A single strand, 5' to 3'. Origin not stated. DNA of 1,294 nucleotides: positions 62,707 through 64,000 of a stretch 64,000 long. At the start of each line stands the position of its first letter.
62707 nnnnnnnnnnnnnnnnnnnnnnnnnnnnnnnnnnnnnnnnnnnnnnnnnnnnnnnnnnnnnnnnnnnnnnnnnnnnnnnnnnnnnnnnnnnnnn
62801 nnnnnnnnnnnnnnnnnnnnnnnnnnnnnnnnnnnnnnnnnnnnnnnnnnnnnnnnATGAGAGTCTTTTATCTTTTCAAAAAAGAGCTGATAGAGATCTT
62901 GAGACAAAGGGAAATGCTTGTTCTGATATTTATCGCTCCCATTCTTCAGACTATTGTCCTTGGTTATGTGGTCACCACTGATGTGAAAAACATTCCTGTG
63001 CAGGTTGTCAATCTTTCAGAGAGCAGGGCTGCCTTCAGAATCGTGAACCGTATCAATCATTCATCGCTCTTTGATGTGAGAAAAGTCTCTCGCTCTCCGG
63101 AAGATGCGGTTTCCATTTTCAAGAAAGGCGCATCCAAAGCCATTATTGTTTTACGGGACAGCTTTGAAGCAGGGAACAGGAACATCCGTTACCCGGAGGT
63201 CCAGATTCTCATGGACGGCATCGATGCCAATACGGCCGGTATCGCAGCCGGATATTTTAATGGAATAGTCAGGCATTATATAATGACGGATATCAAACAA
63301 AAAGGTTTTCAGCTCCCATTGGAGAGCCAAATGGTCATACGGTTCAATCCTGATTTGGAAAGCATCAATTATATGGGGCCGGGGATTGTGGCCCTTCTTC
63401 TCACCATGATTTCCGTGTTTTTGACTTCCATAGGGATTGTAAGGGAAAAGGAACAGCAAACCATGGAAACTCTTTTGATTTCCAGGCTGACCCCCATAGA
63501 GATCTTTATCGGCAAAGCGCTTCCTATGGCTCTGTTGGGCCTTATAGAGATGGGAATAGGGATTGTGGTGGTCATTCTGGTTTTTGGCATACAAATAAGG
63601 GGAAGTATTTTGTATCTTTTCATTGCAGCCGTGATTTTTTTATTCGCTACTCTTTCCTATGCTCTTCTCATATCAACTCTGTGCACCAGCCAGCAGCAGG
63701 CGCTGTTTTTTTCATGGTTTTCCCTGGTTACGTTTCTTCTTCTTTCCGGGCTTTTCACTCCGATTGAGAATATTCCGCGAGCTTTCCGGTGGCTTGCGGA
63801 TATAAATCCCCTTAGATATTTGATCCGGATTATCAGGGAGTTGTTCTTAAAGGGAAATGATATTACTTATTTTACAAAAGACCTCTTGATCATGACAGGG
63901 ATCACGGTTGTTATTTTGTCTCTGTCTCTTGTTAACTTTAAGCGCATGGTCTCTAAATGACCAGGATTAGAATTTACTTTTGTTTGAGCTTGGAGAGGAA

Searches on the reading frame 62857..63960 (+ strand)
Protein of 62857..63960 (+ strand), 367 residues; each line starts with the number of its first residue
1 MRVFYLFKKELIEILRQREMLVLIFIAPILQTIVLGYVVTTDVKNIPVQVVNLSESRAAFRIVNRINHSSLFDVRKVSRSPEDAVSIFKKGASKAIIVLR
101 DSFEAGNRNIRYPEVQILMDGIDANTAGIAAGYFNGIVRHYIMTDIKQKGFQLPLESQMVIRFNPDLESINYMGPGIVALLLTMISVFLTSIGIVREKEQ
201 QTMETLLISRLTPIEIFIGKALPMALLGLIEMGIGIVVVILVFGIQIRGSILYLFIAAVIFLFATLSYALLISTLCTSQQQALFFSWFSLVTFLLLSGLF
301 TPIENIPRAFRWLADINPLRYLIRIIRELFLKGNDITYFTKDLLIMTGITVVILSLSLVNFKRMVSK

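Call 73: find_encoding_contigs(protein=window:62857-63960:+, flank=10000, max_places=3)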
Protein window:62857-63960:+ (367 aa): 8 contigs read that carry it; 3 places shown.
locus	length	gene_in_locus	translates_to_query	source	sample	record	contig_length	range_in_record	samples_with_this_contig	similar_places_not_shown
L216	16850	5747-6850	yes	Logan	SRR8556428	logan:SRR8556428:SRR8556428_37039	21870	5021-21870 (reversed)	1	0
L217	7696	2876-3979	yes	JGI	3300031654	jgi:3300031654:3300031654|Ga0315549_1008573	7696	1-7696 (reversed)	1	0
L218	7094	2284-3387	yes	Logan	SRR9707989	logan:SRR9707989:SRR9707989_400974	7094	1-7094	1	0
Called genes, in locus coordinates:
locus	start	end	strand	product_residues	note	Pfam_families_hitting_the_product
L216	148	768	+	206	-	PF00440:TetR_N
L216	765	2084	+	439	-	PF02321:OEP (faint)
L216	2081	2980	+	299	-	PF25919:BSH_CusB (faint), PF25917:BSH_RND (weak), PF25973:BSH_CzcB (weak)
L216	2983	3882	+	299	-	PF00005:ABC_tran, PF13304:AAA_21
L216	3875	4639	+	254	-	PF00005:ABC_tran, PF13304:AAA_21 (weak)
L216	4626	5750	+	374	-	PF12679:ABC2_membrane_2, PF12698:ABC2_membrane_3, PF01061:ABC2_membrane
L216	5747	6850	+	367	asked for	PF12679:ABC2_membrane_2, PF12698:ABC2_membrane_3, PF01061:ABC2_membrane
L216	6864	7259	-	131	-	PF22636:FlK, PF03061:4HBT (weak)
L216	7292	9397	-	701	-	PF00474:SSF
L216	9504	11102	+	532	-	PF17389:Bac_rhamnosid6H (weak)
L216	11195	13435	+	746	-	PF00069:Pkinase, PF03109:ABC1 (faint), PF07714:PK_Tyr_Ser-Thr, PF13181:TPR_8 (faint), PF00515:TPR_1 (faint), PF07719:TPR_2 (faint), PF13174:TPR_6 (faint), PF13414:TPR_11 (weak), +4 more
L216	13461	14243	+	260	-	PF08239:SH3_3 (weak)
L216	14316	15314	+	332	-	PF01261:AP_endonuc_2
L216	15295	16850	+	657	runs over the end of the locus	PF02367:TsaE (faint), PF00004:AAA (faint), PF00005:ABC_tran, PF02463:SMC_N (faint), PF13304:AAA_21 (faint), PF12848:ABC_tran_Xtn, PF00005:ABC_tran, PF16326:ABC_tran_CTD (weak), +3 more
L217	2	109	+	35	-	?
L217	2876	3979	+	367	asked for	PF12679:ABC2_membrane_2, PF12698:ABC2_membrane_3, PF01061:ABC2_membrane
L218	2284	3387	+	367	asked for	PF12679:ABC2_membrane_2, PF12698:ABC2_membrane_3, PF01061:ABC2_membrane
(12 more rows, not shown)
